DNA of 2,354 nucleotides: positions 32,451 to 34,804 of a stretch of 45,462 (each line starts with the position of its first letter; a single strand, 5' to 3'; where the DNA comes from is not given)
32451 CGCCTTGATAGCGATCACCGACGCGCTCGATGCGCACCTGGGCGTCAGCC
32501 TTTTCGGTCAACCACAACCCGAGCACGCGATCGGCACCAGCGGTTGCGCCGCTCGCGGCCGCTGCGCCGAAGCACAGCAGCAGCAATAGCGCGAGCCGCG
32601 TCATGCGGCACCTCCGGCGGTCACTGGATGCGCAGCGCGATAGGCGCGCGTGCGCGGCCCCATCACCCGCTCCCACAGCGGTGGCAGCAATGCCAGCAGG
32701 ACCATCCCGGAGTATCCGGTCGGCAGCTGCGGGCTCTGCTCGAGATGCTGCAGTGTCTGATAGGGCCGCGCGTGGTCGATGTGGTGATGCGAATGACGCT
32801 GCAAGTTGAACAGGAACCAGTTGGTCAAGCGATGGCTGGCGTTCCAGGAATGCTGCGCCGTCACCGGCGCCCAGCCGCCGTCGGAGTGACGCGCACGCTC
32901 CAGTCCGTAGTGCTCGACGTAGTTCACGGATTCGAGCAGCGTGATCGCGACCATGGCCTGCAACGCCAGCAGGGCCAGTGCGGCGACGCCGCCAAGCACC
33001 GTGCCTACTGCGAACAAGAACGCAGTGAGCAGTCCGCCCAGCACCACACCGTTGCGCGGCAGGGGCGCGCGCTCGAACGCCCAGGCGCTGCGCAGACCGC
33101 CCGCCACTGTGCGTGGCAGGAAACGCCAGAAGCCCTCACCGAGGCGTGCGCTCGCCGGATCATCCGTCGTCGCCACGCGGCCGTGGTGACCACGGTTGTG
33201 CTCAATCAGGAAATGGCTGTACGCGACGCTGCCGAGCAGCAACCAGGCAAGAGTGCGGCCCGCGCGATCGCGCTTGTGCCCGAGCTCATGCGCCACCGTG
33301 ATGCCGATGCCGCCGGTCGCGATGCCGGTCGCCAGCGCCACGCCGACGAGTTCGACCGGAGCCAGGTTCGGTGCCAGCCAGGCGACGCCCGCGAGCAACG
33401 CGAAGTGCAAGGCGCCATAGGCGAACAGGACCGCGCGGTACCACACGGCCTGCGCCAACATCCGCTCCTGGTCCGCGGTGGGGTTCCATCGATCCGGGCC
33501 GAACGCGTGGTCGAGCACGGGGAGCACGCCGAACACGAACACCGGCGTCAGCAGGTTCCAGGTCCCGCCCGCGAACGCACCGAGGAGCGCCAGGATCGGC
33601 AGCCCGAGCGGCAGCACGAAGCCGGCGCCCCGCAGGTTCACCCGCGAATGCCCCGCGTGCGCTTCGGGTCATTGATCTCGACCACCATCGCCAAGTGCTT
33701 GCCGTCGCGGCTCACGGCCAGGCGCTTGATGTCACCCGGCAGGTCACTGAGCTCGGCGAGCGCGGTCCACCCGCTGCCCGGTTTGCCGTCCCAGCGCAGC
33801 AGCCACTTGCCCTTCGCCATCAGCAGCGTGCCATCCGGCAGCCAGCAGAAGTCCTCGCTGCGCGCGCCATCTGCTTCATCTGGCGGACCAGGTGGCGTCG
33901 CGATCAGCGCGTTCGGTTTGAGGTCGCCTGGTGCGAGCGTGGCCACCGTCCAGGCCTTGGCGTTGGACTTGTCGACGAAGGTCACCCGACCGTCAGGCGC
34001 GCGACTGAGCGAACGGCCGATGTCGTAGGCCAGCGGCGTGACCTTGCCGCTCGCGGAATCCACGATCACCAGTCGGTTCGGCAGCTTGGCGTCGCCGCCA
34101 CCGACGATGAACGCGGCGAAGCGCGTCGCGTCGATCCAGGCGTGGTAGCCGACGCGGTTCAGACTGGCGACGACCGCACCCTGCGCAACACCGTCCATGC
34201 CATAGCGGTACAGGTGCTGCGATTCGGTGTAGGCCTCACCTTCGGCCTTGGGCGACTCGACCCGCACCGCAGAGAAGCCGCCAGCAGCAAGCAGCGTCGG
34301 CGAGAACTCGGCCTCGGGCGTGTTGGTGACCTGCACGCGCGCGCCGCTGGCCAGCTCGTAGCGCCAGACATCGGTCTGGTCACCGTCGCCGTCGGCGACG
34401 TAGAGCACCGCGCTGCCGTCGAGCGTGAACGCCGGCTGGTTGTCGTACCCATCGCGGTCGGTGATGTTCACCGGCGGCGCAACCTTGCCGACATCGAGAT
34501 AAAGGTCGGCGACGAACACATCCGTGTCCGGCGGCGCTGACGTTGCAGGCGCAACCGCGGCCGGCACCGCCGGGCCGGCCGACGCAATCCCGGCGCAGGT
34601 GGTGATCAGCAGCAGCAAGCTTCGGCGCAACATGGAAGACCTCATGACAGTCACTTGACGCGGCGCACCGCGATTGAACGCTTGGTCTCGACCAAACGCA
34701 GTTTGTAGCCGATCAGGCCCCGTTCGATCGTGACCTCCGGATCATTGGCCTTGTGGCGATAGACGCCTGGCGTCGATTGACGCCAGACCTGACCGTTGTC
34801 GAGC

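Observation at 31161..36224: Seven-gene operon in which every junction is an overlapping stop/start, built around an AlkB-type hydroxylase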

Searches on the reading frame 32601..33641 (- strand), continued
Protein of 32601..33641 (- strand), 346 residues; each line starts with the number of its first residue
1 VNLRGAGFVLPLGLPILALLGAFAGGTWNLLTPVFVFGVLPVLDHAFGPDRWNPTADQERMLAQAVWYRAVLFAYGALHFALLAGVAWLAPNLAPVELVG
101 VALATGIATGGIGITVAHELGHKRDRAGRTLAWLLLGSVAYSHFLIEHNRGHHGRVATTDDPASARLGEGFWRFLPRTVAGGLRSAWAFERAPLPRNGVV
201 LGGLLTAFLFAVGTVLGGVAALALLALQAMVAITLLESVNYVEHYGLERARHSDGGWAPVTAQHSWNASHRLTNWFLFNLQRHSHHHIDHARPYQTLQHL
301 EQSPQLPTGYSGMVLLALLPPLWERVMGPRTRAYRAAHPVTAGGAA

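Call 25: search_solved_structures(query=window:32604-33641:-, show_alignments=2)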
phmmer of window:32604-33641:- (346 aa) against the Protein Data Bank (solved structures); distinct sequences matched with E-value up to 0.001: 2.
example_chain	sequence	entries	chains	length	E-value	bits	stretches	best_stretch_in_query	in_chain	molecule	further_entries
8f6t_A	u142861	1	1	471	5.5e-82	278.9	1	13-332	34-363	Alkane 1-monooxygenase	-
8sbb_A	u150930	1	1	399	9.5e-58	199.2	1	25-330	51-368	Alkane 1-monooxygenase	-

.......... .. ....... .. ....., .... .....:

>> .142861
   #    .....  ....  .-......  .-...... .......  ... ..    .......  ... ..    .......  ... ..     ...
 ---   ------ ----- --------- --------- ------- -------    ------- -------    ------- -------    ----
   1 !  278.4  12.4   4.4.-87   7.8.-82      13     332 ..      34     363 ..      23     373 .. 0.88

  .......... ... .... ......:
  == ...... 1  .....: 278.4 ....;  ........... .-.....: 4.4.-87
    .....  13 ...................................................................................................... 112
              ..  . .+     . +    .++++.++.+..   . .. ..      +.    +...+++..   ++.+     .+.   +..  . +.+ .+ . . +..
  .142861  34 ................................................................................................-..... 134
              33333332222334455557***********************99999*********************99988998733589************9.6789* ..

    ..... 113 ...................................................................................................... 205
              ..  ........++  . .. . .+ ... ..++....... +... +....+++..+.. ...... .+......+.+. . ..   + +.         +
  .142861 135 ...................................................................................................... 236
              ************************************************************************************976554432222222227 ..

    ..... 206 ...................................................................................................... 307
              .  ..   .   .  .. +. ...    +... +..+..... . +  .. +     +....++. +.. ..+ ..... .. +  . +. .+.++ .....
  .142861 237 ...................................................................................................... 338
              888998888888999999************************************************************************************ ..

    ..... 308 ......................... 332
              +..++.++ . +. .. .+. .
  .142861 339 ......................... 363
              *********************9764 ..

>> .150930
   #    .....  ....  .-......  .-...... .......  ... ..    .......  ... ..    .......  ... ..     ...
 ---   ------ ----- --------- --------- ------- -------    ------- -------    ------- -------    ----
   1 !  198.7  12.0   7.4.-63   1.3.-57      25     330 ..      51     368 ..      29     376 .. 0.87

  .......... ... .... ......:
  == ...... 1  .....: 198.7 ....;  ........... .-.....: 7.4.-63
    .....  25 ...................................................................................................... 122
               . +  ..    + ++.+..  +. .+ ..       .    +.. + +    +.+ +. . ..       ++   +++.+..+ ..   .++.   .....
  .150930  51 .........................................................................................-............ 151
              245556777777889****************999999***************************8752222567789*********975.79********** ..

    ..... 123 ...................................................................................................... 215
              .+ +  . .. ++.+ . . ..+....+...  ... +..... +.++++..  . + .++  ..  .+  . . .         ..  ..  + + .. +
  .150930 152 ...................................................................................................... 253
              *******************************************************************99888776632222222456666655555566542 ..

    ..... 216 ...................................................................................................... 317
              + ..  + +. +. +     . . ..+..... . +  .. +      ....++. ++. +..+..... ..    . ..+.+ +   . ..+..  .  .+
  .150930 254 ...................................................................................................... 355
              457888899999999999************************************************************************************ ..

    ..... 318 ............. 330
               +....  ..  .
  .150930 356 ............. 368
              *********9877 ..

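Call 36: list_cluster_members(proteins=[window:32604-33641:-, window:31164-31769:-, window:37168-37770:-, window:40369-40965:-, window:35262-36224:-, window:31769-32140:-])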
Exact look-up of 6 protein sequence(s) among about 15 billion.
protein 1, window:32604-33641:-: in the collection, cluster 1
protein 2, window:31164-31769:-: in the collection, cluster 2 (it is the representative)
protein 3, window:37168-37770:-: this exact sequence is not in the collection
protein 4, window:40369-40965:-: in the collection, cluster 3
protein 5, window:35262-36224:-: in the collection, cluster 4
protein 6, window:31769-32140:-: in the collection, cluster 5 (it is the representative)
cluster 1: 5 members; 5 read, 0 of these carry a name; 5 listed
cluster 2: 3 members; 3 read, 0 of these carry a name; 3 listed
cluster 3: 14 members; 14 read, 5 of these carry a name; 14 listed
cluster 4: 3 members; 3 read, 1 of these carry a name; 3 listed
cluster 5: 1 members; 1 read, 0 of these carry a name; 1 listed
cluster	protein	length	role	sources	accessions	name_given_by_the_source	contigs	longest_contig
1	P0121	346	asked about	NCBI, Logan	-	-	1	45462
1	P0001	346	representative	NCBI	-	-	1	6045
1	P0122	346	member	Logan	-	-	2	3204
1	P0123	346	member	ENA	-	-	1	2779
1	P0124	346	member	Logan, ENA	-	-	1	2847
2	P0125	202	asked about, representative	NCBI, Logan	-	-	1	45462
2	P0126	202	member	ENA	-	-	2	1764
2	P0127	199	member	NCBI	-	-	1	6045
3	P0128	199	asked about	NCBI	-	-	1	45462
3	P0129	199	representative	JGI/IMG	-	recombination protein RecR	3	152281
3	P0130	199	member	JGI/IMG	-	recombination protein RecR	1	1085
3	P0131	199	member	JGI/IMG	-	recombination protein RecR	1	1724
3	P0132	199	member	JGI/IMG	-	recombination protein RecR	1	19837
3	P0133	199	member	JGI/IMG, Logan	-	recombination protein RecR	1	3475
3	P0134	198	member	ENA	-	-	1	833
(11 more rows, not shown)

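Call 43: find_encoding_contigs(protein=window:32601-33641:-, flank=10000, max_places=3)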
Protein window:32601-33641:- (346 aa): 1 contig read that carries it; 1 place shown.
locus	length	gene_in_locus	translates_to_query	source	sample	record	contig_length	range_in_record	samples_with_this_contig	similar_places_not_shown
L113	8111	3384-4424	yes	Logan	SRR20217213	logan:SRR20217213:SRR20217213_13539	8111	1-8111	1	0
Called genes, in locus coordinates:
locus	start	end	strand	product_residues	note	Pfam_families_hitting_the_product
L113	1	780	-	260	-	?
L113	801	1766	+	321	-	PF00291:PALP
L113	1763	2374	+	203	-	-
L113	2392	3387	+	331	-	PF07676:PD40 (faint)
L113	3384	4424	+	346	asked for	PF00487:FA_desaturase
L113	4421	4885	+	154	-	PF09917:DUF2147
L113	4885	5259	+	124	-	PF04828:GFA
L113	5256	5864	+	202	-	PF09997:DUF2238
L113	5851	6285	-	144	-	PF14343:PrcB_C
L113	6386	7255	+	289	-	PF14534:DUF4440 (faint)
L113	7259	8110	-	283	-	?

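Call 72: search_protein_representatives(protein=window:32604-33641:-)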
Query: 346 residues. Proteins with E-value up to 0.001 (for the whole library): 3803; up to 1e-10: 2654; up to 1e-30: 1041. The best 150 are listed.
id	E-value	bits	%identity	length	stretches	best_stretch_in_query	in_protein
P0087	1.6e-83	297.2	52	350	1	7-336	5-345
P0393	1.5e-82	293.9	44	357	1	6-338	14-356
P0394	2.7e-79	283.2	50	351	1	8-333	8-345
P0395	4.6e-77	275.9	49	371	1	14-340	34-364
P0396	1.6e-76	274.1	48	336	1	19-341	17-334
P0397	7.4e-76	271.9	46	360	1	8-337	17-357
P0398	1.6e-75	270.9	46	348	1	7-333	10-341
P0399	1.4e-74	267.7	44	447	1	17-340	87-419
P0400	8.2e-74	265.2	46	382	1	12-335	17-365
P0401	1.1e-73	264.8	42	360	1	14-335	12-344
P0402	1.3e-73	264.6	42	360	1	9-335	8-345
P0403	2.1e-73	263.8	48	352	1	8-339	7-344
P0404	1.3e-72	261.2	44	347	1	10-335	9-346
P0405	1.4e-72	261.2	43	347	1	11-335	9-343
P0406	2.7e-72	260.2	49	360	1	17-339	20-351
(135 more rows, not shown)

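Call 88: search_protein_families(library=pfam, proteins=[L092:10022-10657:+, L092:7132-7995:+, L088:4872-5744:+, L083:7264-7770:+, L001:7159-8256:+, L088:7364-8920:+], max_evalue=0.01)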
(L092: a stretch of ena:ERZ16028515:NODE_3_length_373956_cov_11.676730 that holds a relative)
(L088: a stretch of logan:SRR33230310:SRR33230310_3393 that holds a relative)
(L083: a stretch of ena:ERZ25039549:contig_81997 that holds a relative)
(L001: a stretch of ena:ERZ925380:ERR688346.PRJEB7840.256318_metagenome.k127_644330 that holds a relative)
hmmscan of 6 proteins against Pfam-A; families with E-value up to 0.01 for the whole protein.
L092:10022-10657:+ (211 aa): 1 family
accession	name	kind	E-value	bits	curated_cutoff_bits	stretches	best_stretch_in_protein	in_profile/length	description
PF00188.32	CAP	-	4e-05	24.9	21.1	1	72-186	16-115/117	Cysteine-rich secretory protein family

L092:7132-7995:+ (287 aa): 0 families

L088:4872-5744:+ (290 aa): 2 families
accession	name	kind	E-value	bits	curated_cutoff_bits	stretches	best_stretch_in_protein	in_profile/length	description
PF07676.18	PD40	-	0.00057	20.2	20.9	0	267-285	8-26/38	WD40-like Beta Propeller Repeat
PF10647.15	Gmad1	-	0.009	16.3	20.5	0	264-287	110-132/251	Lipoprotein LpqB beta-propeller domain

L083:7264-7770:+ (168 aa): 0 families

L001:7159-8256:+ (365 aa): 1 family
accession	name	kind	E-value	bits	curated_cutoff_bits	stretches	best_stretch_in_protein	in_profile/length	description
PF07676.18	PD40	-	0.00097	19.5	20.9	0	88-112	2-26/38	WD40-like Beta Propeller Repeat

L088:7364-8920:+ (518 aa): 3 families
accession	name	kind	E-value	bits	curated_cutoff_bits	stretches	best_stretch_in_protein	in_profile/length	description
PF00795.27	CN_hydrolase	-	5.4e-39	134.5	23.2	1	233-493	2-255/256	Carbon-nitrogen hydrolase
PF00583.31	Acetyltransf_1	-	3.7e-09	37.3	20.7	1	32-145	9-98/116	Acetyltransferase (GNAT) family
PF13508.13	Acetyltransf_7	-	0.00011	23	27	1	89-133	12-54/84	Acetyltransferase (GNAT) domain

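Call 89: predict_structure(alignment_id=A1)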
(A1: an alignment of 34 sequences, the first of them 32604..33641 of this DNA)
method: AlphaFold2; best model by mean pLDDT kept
length: 346 residues; sequences in the alignment: 34
mean_pLDDT: 94.5   pTM: 0.92
mean pLDDT of the five models: 94.5, 94.3, 93.7, 93.4, 92.8
residues with pLDDT >= 90: 315; 70-90: 22; 50-70: 7; < 50: 2
segments of 3 or more residues with pLDDT < 50: none
pLDDT, mean of each block of 10 residues (from residue 1): 86 97 94 96 95 95 95 98 98 97 98 97 92 98 94 94 97 98 94 77 97 98 98 98 96 91 95 95 96 96 96 97 98 92 58
secondary structure, 60 per line:
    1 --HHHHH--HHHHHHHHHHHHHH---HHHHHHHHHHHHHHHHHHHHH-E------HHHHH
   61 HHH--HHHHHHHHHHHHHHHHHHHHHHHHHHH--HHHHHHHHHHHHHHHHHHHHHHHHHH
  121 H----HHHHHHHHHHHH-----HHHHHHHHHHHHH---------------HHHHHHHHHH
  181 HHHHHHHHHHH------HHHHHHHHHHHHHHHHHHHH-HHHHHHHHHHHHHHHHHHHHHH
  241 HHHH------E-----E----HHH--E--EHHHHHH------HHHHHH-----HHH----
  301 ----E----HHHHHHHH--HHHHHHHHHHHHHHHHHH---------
elements in order: H3-7 H10-23 H27-47 H56-63 H66-92 H95-121 H126-137 H143-155 H171-191 H198-217 H219-244 H271-276 H283-288 H310-317 H320-337

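Call 91: fold_search(model_id=the predicted structure, library=pdb)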
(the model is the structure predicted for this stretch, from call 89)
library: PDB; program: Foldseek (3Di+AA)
matches with E <= 10: 411; with E <= 0.001: 4
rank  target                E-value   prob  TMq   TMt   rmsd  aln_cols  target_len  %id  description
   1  8f6t                  1.2e-24  1.00  0.91  0.74   2.0       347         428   42  Cryo-EM structure of alkane 1-monooxygenase AlkB-AlkG complex from Fontimonas thermophila (released 2023-04-05)
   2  8sbb_A                7.7e-20  1.00  0.90  0.82   2.3       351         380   34  Cryo-EM structure of FtAlkB (released 2023-04-26)
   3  8xks_K                4.0e-04  1.00  0.48  0.45   7.8       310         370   14  The cryo-EM structure of Orf2971-FtsHi motor complex (released 2024-12-04)
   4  8xqw_M                8.1e-04  1.00  0.43  0.39   9.2       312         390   15  Cryo-EM structure of the Ycf2-FtsHi motor complex from Chlamydomonas reinhardtii in AMPPNP bound state (released 2024-09-11)
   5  4n7x                  2.6e-01  0.08  0.14  0.15  21.6       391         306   12  The E254A mutant of the sodium bile acid symporter from Yersinia frederiksenii (released 2013-12-11)
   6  6ob6_B                3.9e-01  0.14  0.16  0.16  15.0       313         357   12  Human equilibrative nucleoside transporter-1, S-(4-nitrobenzyl)-6-thioinosine bound, merohedrally twinned (released 2019-07-03)
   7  8tzi                  5.1e-01  0.12  0.17  0.16  14.5       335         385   12  Human equilibrative nucleoside transporter-1, JH-ENT-01 bound (released 2024-08-28)
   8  5k7v_A                5.8e-01  0.25  0.24  0.28  19.9       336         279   11  Computational Design of Self-Assembling Cyclic Protein Homooligomers (released 2017-04-12)
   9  6i1z_A                6.1e-01  0.08  0.13  0.15  20.0       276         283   12  Outward facing structure of apo CST (released 2019-06-05)
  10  8j58_a                6.1e-01  0.08  0.11  0.15  19.1       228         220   12  Cryo-EM structure of Mycobacterium tuberculosis ATP synthase Fo in the apo-form (released 2024-05-01)
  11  6lh0                  6.1e-01  0.08  0.16  0.17  20.4       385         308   11  Crystal structure of a cysteine-pair mutant (P10C-S291C) of a bacterial bile acid transporter in an inward-facing apo-st (released 2020-12-09)
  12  7p5c_A                6.1e-01  0.08  0.13  0.12  32.2       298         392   17  Cryo-EM structure of human TTYH3 in Ca2+ and GDN (released 2021-08-11)
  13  8qoe_A                6.1e-01  0.06  0.12  0.09  24.6       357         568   13  Inward-facing conformation of the ABC transporter BmrA (released 2023-12-20)
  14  8rez_A                6.1e-01  0.06  0.12  0.09  25.9       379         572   14  BmrA E504-apo (released 2025-01-01)
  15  7ph3_A                7.0e-01  0.05  0.10  0.07  24.9       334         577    9  AMP-PNP bound nanodisc reconstituted MsbA with nanobodies, spin-labeled at position A60C (released 2022-08-24)
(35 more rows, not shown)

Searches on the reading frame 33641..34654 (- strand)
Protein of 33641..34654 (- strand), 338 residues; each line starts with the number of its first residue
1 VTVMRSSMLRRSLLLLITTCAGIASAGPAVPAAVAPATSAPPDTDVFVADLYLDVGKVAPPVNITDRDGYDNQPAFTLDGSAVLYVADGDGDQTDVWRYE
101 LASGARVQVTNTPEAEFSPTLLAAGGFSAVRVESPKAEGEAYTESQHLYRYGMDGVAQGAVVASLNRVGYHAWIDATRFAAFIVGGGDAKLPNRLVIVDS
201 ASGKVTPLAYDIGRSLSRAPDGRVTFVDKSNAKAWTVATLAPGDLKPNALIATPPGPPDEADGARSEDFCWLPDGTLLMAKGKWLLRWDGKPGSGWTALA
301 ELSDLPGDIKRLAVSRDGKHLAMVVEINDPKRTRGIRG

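Call 3: search_protein_families(library=pfam, proteins=[window:33641-34654:-], max_evalue=0.01)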
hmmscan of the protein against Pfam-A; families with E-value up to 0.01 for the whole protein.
window:33641-34654:- (338 aa): 1 family
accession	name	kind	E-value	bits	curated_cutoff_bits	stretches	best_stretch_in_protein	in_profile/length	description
PF07676.18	PD40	-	1.1e-05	25.6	20.9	0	64-91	4-32/38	WD40-like Beta Propeller Repeat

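Call 4: search_protein_families(library=ncbifam, proteins=[window:33641-34654:-], max_evalue=0.01)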
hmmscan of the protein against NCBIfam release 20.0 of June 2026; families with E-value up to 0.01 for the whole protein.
window:33641-34654:- (338 aa): 2 families
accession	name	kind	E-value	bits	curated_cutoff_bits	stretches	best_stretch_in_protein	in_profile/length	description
NF033523.0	lasso_peptidase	equivalog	0.0006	18.7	400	0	72-113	91-131/638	Atxe2 family lasso peptide isopeptidase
TIGR02800.1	propeller_TolB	equivalog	0.0052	15.8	343.15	0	73-120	195-241/418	Tol-Pal system beta propeller repeat protein TolB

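Call 37: list_cluster_members(proteins=[window:33641-34654:-, window:33641-34645:-, window:33641-34633:-, window:34654-35262:-, window:32143-32604:-])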
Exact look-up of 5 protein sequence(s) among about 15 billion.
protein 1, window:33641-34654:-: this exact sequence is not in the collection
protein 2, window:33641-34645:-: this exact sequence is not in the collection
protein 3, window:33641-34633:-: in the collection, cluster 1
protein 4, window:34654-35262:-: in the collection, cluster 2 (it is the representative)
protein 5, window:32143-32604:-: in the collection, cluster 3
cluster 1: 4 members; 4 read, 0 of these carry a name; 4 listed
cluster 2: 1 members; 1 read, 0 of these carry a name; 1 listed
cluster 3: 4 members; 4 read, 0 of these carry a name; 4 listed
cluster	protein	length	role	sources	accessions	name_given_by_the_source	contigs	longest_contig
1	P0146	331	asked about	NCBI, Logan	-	-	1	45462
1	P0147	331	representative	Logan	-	-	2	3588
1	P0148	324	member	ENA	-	-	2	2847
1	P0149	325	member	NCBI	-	-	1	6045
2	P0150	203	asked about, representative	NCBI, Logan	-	-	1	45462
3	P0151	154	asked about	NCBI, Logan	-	-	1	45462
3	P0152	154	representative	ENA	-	-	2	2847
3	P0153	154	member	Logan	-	-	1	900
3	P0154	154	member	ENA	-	-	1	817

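Call 63: search_solved_structures(query=window:33641-34633:-, max_evalue=0.1)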
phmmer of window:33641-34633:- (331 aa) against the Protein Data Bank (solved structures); distinct sequences matched with E-value up to 0.1: 1.
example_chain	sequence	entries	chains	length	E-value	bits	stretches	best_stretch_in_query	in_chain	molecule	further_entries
7mx5_A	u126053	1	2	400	0.0017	20.8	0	56-119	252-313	Tol-Pal system protein TolB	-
